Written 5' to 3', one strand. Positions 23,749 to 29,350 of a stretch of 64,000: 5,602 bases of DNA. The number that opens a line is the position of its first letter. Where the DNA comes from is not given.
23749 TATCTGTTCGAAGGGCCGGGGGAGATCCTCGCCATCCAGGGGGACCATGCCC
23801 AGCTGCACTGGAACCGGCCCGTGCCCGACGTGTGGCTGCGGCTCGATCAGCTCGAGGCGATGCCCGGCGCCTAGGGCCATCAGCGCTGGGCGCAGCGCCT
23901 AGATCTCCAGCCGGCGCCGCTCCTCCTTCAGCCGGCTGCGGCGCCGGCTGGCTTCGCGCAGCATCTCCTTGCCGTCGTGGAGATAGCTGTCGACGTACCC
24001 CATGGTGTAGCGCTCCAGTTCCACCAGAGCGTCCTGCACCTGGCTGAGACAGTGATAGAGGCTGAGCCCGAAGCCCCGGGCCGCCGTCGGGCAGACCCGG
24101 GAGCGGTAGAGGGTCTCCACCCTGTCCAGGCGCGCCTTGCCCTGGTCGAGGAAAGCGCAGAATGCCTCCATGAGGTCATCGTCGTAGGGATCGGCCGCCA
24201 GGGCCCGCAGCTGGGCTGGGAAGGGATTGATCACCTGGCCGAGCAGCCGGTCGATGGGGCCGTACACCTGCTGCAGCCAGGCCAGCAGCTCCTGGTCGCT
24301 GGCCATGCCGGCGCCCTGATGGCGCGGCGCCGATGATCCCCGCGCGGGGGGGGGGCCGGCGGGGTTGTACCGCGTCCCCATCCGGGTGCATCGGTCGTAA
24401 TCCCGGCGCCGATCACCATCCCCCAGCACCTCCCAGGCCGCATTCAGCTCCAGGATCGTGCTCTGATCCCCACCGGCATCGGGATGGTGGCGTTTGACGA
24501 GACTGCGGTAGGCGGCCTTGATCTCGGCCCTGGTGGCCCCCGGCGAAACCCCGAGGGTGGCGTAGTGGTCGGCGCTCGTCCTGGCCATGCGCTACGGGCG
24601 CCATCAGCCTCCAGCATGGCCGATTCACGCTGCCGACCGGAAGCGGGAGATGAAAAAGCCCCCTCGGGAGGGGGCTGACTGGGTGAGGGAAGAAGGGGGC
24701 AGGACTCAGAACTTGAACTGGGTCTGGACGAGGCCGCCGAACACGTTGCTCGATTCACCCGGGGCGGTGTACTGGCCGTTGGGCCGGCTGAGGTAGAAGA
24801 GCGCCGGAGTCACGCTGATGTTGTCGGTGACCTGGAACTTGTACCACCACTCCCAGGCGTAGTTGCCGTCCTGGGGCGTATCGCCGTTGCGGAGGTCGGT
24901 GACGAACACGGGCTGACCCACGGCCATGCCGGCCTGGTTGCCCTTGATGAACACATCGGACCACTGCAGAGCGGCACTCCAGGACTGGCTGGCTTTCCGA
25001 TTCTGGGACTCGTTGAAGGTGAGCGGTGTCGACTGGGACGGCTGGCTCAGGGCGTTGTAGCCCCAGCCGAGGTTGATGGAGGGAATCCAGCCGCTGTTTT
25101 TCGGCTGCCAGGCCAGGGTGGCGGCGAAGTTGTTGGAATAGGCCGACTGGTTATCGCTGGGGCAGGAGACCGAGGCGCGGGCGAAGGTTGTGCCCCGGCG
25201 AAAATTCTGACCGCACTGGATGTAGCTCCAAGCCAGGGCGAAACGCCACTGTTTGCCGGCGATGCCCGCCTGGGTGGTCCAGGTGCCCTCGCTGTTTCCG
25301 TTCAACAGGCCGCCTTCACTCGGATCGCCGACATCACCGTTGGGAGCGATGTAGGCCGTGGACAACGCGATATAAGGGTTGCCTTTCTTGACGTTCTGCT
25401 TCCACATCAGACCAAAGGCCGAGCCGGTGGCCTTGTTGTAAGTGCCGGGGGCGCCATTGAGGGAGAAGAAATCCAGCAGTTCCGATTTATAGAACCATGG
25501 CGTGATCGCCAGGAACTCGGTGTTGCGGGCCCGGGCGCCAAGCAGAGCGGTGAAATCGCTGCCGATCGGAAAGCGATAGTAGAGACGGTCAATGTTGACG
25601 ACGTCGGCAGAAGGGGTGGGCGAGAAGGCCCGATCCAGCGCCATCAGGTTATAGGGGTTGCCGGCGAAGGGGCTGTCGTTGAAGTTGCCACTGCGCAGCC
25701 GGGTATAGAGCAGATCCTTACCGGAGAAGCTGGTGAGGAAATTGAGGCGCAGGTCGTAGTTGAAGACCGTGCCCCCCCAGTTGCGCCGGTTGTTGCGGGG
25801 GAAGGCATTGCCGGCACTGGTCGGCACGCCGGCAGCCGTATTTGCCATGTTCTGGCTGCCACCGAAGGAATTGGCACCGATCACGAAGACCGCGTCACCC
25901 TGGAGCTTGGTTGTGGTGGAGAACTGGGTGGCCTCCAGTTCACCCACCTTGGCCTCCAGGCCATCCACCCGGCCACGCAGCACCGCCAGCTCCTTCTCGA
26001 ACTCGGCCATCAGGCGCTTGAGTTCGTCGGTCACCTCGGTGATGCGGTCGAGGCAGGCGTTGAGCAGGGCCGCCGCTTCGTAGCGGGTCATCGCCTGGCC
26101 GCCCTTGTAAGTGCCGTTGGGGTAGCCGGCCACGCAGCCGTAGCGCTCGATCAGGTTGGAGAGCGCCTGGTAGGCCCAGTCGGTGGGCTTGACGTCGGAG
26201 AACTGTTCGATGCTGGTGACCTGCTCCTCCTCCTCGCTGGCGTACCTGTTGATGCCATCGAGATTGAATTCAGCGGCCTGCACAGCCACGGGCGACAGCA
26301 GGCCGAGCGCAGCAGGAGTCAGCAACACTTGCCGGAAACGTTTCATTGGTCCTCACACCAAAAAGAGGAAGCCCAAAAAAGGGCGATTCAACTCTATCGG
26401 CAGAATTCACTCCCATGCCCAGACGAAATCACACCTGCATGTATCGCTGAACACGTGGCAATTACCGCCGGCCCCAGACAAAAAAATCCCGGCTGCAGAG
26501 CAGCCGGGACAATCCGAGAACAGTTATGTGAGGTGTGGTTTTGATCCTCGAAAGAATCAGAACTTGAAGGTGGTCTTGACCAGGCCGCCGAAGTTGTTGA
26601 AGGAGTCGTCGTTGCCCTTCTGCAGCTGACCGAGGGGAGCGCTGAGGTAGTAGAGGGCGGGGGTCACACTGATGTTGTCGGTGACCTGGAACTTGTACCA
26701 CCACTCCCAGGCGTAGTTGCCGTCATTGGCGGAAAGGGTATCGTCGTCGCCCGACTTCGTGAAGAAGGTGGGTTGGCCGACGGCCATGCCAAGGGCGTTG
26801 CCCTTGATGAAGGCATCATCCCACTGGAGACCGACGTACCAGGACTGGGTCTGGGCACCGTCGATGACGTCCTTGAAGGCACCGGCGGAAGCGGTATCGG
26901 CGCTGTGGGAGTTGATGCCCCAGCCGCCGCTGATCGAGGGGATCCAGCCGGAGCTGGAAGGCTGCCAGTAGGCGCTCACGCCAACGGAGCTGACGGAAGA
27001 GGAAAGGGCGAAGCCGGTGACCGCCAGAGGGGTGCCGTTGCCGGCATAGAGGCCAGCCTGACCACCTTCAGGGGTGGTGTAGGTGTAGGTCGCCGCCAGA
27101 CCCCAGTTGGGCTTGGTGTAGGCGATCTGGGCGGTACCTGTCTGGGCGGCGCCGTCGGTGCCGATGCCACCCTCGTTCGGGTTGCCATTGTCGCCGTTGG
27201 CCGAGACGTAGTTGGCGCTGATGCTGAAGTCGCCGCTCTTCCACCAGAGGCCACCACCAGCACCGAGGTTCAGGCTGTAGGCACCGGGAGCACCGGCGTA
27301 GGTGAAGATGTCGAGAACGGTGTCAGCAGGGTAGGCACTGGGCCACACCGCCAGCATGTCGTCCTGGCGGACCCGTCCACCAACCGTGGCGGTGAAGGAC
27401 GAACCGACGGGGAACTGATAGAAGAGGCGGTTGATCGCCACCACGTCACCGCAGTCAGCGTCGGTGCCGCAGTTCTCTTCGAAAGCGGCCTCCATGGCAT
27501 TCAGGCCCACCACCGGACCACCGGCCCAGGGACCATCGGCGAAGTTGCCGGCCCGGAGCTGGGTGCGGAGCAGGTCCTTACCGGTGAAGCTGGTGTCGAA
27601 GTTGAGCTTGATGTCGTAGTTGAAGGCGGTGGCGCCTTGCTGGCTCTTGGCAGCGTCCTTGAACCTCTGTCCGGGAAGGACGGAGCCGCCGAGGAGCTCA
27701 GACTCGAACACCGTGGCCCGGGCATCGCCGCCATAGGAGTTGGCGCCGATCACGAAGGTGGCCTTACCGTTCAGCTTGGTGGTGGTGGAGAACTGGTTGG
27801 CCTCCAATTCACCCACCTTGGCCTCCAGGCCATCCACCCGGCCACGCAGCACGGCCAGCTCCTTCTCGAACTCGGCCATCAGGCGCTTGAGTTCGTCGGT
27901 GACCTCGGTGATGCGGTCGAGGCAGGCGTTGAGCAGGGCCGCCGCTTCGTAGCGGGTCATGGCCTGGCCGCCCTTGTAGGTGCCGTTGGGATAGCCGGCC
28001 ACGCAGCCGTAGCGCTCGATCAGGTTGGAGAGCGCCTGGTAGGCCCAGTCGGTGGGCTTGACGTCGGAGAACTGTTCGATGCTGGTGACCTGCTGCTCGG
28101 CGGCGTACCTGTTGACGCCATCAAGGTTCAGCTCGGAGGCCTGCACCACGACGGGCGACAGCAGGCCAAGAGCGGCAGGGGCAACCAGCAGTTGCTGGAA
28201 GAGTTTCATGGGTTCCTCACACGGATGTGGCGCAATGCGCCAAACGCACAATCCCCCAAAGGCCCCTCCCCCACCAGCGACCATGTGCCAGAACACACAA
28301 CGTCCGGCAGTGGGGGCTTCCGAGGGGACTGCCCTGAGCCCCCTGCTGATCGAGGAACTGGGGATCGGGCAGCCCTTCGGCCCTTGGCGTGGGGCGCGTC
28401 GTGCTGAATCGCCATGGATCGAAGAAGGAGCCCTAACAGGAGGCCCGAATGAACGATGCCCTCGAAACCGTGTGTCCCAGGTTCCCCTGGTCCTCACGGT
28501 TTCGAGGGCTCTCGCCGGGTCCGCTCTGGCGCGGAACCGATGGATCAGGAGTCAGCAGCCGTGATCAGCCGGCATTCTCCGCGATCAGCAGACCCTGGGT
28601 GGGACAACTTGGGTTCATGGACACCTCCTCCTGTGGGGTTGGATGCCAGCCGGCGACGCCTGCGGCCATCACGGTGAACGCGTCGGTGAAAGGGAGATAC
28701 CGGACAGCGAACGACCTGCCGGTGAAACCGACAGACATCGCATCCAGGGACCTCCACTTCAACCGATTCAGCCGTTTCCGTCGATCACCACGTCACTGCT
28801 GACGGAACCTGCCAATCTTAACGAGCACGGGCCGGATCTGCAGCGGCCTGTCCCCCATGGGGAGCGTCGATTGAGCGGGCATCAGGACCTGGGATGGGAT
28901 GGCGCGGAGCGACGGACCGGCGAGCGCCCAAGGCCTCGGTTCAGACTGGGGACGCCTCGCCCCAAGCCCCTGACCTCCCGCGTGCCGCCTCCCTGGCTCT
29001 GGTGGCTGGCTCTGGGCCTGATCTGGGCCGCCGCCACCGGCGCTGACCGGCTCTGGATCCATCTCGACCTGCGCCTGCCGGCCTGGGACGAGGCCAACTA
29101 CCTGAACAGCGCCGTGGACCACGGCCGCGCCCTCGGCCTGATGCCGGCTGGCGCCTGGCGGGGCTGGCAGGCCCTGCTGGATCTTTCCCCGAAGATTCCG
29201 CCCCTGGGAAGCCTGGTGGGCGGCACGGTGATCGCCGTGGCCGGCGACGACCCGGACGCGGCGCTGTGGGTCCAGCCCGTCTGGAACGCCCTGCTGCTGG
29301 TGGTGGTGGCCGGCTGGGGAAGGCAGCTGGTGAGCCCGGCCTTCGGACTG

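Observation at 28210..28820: About 600 bp of structured, gene-free sequence upstream of porin 2: candidate long leader, riboregulator or sRNA locus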

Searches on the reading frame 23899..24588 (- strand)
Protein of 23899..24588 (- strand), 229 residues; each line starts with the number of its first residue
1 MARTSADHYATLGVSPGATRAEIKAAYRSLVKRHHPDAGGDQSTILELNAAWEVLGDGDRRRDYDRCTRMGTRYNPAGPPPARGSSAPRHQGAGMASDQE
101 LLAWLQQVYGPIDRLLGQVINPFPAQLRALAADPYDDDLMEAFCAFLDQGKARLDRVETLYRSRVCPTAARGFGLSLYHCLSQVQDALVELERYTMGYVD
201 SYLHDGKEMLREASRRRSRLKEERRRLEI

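Call 10: search_protein_families(library=pfam, proteins=[window:23899-24588:-], max_evalue=0.01)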
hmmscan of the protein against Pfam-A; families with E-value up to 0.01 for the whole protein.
window:23899-24588:- (229 aa): 1 family
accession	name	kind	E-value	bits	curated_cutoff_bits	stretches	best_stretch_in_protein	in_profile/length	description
PF00226.36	DnaJ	-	3.5e-16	59.5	27.8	1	7-65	1-63/63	DnaJ domain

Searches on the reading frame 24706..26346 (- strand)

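Call 7: search_protein_families(library=pfam, proteins=[window:24706-26346:-], max_evalue=0.01)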
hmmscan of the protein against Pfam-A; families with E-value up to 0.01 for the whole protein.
window:24706-26346:- (546 aa): 2 families
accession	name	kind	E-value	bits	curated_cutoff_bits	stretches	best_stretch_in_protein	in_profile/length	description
PF04966.18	OprB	-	2.7e-20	73.5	22.9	1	108-546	6-372/372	Carbohydrate-selective porin, OprB family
PF00395.25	SLH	-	5.9e-09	36.2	20.8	1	49-92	2-44/44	S-layer homology domain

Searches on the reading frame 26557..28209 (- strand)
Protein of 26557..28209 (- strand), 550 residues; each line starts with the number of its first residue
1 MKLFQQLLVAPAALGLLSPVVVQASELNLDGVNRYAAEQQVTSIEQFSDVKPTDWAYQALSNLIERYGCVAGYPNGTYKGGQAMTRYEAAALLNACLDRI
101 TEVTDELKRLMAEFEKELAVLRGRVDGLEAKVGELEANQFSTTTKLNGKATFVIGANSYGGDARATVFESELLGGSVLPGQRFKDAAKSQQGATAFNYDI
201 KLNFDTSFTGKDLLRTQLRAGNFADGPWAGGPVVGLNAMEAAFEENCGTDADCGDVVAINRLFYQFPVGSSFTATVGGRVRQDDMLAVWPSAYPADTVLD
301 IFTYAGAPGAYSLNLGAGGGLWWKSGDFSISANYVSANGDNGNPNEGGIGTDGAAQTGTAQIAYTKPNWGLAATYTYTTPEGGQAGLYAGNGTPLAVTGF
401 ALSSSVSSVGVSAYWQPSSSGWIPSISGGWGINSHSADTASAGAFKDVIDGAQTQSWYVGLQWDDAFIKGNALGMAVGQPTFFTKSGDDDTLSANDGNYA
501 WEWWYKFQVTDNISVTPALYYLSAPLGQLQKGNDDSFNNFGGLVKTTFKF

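Call 7: search_protein_families(library=pfam, proteins=[window:26557-28209:-], max_evalue=0.01)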
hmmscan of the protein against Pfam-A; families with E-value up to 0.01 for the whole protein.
window:26557-28209:- (550 aa): 2 families
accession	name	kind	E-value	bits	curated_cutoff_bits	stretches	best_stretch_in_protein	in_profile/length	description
PF04966.18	OprB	-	3.5e-14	53.4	22.9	1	106-550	6-372/372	Carbohydrate-selective porin, OprB family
PF00395.25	SLH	-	3.7e-09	36.8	20.8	1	47-90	2-44/44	S-layer homology domain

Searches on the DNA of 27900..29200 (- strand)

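Call 3: search_rna_families(source=window, start=27900, end=29200, threshold=evalue, max_evalue=10, show_alignments=3)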
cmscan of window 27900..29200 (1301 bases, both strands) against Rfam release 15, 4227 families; matches with E-value up to 10: 5.
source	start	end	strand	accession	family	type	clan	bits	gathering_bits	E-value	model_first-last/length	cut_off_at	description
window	28458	28512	+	RF03656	mir-2432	Gene; miRNA;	-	26.5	100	0.0092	1-68/68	no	mir-2432 microRNA precursor family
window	28458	28509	+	RF00891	mir-671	Gene; miRNA;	-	17.8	65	7.6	1-84/84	no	mir-671 microRNA precursor family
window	28309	28385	+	RF02516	MIR393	Gene; miRNA;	-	16.1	60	3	1-126/126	no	mir-393 microRNA precursor family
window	28194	28278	-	RF00593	snoU83B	Gene; snRNA; snoRNA; CD-box;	-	14.8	35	9.2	1-94/94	no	Small nucleolar RNA U83B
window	28259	28321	+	RF01973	H19_2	Gene; lncRNA;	-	11.1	50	8.3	1-69/69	no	H19 conserved region 2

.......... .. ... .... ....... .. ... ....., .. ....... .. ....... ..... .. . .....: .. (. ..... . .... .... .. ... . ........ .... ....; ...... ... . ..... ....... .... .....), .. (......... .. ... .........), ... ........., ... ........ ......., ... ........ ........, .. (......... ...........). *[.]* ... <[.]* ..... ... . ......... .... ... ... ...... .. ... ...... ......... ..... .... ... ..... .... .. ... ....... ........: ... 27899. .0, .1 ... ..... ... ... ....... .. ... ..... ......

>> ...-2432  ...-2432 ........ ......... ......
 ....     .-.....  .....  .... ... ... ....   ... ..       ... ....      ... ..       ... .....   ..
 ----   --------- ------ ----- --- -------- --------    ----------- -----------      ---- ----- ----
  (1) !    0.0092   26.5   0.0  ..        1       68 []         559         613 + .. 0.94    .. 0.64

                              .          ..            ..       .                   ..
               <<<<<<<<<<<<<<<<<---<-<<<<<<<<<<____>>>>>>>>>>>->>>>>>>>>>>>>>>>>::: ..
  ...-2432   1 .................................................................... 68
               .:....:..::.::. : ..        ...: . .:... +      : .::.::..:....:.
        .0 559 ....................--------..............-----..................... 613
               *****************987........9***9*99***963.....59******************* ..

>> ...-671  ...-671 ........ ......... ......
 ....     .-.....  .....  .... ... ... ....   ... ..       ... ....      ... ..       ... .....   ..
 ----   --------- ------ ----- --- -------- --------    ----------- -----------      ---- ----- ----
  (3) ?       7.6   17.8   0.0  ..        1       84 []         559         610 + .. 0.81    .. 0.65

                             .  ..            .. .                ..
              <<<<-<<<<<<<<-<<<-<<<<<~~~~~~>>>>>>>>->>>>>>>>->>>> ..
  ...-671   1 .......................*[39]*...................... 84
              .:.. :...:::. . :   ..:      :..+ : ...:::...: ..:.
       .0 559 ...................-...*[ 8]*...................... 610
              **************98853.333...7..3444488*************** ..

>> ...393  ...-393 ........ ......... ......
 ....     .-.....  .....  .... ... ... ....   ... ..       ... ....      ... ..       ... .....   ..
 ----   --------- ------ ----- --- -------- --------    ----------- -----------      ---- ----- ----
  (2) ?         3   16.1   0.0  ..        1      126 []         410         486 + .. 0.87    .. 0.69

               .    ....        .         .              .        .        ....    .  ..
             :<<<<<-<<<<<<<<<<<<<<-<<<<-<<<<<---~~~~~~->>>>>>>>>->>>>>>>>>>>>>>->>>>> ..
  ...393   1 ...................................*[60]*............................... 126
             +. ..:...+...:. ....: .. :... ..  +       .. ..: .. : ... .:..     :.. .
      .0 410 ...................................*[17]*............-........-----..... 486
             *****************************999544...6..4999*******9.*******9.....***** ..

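Call 80: search_dna_similar(query=window:28441-28826:-, collection=plasmids, mode=distant, max_evalue=0.001, max_rows=10)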
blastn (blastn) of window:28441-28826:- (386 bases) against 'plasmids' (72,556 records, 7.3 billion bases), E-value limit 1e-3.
No match.
